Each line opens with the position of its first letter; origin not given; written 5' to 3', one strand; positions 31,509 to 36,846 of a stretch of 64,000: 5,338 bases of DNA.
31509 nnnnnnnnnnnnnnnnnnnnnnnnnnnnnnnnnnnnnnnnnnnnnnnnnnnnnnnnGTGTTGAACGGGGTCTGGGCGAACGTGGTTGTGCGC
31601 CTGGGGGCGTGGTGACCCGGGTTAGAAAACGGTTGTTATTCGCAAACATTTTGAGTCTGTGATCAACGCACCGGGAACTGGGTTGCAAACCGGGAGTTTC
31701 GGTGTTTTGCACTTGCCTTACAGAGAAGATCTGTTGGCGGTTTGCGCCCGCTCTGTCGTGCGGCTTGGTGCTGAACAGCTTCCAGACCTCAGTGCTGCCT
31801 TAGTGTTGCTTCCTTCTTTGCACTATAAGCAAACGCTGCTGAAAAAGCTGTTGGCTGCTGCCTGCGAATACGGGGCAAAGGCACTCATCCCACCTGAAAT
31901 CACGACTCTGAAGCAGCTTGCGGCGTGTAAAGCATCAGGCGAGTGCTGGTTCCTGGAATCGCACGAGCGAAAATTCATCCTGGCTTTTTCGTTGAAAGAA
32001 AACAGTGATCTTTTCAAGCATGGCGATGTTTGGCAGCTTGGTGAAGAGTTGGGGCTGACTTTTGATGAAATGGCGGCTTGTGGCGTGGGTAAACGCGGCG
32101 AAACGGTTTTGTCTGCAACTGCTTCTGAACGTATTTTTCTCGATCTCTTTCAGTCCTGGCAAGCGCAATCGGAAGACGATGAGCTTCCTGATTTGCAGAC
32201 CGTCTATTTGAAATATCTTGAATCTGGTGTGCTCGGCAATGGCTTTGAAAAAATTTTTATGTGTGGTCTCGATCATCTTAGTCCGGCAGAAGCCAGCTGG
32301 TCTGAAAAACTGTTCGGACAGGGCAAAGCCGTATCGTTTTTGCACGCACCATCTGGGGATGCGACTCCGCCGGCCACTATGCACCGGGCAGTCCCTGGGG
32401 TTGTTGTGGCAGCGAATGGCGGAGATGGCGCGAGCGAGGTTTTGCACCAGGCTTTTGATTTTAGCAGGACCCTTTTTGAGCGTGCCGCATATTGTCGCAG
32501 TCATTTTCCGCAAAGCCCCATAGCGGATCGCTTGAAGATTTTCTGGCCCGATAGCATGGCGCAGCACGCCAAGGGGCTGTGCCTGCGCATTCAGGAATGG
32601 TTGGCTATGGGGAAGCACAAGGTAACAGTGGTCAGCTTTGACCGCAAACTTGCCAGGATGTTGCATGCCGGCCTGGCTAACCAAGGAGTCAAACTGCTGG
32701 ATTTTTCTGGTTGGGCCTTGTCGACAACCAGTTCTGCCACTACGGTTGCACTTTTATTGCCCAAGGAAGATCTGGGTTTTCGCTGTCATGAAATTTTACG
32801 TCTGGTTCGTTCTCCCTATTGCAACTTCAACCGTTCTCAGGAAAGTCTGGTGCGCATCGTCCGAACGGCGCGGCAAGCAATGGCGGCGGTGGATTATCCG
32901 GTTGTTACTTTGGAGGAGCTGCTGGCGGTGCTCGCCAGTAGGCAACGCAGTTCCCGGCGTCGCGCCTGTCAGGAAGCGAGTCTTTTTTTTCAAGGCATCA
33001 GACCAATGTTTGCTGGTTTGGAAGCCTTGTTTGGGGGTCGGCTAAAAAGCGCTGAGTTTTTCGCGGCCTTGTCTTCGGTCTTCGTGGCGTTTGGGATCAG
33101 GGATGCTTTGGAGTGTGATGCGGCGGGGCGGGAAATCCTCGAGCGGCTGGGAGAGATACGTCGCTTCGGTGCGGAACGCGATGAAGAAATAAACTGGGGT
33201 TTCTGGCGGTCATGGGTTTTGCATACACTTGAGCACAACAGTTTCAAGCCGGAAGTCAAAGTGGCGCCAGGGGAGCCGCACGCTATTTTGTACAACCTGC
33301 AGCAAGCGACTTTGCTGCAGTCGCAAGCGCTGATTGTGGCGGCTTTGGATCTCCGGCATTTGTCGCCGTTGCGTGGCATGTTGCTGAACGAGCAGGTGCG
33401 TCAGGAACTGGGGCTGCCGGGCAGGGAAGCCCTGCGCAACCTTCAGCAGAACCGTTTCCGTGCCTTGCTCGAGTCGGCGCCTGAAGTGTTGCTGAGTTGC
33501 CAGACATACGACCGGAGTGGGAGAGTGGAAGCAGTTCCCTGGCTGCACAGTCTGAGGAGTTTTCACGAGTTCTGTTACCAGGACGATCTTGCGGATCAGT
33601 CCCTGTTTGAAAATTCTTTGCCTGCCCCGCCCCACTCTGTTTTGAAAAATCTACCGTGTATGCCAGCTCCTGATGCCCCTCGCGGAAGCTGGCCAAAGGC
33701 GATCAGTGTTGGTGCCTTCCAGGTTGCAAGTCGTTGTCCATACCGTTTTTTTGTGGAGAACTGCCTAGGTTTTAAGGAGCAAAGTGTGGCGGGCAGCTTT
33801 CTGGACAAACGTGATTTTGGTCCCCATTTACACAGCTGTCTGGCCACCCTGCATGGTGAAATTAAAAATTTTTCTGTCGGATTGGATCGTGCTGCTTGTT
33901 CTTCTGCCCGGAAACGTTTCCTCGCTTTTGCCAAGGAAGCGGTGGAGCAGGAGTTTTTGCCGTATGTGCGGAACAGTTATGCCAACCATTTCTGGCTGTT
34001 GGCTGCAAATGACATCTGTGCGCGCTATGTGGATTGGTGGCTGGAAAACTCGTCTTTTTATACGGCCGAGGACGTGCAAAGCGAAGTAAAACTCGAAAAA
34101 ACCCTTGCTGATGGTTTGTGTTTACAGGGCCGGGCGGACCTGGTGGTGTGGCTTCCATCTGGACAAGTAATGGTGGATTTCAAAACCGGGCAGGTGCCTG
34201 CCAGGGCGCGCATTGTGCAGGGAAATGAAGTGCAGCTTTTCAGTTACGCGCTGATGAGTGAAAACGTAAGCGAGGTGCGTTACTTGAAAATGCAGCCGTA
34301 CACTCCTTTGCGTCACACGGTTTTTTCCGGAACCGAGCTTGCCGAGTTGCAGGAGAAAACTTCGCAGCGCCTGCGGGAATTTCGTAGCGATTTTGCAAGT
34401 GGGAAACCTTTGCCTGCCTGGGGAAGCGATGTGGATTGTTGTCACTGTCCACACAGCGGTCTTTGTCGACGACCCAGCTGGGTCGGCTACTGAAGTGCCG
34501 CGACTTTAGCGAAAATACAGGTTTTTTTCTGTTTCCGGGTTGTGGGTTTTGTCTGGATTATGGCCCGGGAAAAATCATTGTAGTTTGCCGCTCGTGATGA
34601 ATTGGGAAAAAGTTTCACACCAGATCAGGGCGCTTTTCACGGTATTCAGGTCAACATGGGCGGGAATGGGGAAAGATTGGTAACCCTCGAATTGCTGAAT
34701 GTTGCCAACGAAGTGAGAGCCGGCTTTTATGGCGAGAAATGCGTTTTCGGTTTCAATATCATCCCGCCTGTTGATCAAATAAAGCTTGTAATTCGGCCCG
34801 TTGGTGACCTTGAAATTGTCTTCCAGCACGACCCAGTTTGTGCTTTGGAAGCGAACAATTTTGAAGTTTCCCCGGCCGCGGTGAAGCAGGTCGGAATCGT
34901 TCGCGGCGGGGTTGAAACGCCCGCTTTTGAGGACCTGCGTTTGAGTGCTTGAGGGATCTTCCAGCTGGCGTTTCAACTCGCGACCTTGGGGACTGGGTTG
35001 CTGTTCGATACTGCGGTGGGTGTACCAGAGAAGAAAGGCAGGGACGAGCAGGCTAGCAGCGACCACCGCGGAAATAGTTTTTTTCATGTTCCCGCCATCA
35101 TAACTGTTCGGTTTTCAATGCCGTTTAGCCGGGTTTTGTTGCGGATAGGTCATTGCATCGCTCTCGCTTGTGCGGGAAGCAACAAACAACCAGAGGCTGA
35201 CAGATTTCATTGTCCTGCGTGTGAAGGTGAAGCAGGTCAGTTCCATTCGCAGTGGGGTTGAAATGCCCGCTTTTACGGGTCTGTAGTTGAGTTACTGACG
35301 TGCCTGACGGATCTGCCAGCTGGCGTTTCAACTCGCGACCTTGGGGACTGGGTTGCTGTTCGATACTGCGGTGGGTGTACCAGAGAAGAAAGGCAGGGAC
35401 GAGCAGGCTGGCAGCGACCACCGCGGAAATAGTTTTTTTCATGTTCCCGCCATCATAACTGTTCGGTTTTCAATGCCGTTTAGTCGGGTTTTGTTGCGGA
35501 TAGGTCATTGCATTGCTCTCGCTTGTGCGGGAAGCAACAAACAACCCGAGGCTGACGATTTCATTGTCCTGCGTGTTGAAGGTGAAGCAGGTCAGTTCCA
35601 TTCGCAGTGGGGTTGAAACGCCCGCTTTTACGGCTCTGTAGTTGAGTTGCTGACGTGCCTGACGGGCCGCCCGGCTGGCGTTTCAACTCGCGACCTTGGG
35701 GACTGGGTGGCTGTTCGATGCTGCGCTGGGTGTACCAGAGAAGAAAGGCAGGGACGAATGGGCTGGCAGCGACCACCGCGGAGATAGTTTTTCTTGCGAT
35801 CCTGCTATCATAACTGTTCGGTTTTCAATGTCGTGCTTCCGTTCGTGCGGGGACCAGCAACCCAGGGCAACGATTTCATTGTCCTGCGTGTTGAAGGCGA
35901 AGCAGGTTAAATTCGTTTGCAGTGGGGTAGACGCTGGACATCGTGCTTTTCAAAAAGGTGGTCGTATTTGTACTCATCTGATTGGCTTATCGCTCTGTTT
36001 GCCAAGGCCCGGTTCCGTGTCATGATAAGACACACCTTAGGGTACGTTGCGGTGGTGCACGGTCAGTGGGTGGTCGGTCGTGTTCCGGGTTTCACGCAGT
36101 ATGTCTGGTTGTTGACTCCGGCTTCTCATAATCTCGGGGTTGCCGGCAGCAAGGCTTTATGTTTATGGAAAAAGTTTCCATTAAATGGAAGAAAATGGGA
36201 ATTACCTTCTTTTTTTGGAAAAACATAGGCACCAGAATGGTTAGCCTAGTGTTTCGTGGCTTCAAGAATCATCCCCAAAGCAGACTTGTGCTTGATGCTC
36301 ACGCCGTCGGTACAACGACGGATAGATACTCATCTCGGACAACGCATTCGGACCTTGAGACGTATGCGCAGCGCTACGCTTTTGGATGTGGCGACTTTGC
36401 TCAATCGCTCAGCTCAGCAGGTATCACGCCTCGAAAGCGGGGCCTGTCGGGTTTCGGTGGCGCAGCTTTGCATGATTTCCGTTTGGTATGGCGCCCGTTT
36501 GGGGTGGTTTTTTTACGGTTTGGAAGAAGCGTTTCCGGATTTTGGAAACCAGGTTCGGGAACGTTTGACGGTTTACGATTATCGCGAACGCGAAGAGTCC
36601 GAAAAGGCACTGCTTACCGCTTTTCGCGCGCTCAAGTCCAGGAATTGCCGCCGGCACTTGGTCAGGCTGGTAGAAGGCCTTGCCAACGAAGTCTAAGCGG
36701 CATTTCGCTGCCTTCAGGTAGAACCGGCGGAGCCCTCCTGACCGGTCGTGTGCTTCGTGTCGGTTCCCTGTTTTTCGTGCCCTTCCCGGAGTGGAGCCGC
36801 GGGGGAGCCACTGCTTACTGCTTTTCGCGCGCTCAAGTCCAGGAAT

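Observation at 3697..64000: Recurrent tandem amplification of gene-boundary segments: eleven loci in 64 kb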

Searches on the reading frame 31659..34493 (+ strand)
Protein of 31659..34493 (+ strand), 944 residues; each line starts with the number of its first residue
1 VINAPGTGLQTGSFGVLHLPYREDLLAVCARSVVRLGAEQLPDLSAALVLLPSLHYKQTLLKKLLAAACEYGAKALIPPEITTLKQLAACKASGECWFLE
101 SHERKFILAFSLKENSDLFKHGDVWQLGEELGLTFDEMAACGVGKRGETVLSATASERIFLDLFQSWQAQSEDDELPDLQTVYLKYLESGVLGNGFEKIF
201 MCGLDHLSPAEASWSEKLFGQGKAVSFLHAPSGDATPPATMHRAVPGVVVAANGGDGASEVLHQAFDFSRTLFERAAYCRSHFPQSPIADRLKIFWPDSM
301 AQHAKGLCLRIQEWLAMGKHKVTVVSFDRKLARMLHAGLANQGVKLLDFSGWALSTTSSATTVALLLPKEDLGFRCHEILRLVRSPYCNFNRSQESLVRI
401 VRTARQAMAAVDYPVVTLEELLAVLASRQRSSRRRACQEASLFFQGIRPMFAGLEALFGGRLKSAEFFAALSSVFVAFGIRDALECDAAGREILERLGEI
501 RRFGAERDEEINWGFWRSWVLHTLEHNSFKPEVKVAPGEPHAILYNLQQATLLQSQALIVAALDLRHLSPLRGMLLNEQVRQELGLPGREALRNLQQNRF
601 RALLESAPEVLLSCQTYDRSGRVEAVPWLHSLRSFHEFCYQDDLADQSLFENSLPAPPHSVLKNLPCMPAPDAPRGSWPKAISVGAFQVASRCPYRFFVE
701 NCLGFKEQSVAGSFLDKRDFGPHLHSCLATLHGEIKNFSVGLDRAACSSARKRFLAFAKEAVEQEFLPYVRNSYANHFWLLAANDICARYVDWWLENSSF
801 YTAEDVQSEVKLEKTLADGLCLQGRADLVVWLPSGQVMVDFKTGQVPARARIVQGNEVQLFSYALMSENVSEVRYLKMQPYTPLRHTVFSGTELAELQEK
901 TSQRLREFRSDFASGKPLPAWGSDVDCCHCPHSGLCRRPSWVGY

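Call 29: find_related_loci(query=A1, collection=genome_contigs, flank=10000)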
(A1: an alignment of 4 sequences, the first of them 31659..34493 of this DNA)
Query A1 (944 aa) in genome_contigs; peptide patterns used: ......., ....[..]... (x = any residue, [..] = any of these).
119 stretches matched a pattern; 2 encode a relative of the query (tblastn E <= 1e-3); 2 distinct loci.
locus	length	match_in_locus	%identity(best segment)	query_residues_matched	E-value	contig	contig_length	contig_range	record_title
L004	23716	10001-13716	78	1-944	0e+0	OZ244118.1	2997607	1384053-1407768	MAG: uncultured candidatus Porisulfidus sp. isolate f8cba6c3-7e1b-4da5-9e71-6b9c0636047c genome assembly, chromosome: 1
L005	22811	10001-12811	78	8-944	0e+0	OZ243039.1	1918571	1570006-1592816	MAG: Candidatus Oxydemutatoraceae bacterium isolate 2429231d-f204-4be9-8c17-397346704460 genome assembly, chromosome: 1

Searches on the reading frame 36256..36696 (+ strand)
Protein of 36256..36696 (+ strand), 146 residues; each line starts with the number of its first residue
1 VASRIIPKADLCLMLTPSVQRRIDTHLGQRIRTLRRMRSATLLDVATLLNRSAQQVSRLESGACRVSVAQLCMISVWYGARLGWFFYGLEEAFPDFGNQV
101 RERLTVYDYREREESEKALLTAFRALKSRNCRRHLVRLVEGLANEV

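Call 60: search_protein_families(library=pfam, proteins=[window:36256-36696:+], max_evalue=0.01)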
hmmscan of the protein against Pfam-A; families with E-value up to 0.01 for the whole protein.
window:36256-36696:+ (146 aa): 1 family
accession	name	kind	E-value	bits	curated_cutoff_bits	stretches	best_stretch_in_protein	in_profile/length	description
PF13560.12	HTH_31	-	1.4e-06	28.9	27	1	26-72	1-48/64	Helix-turn-helix domain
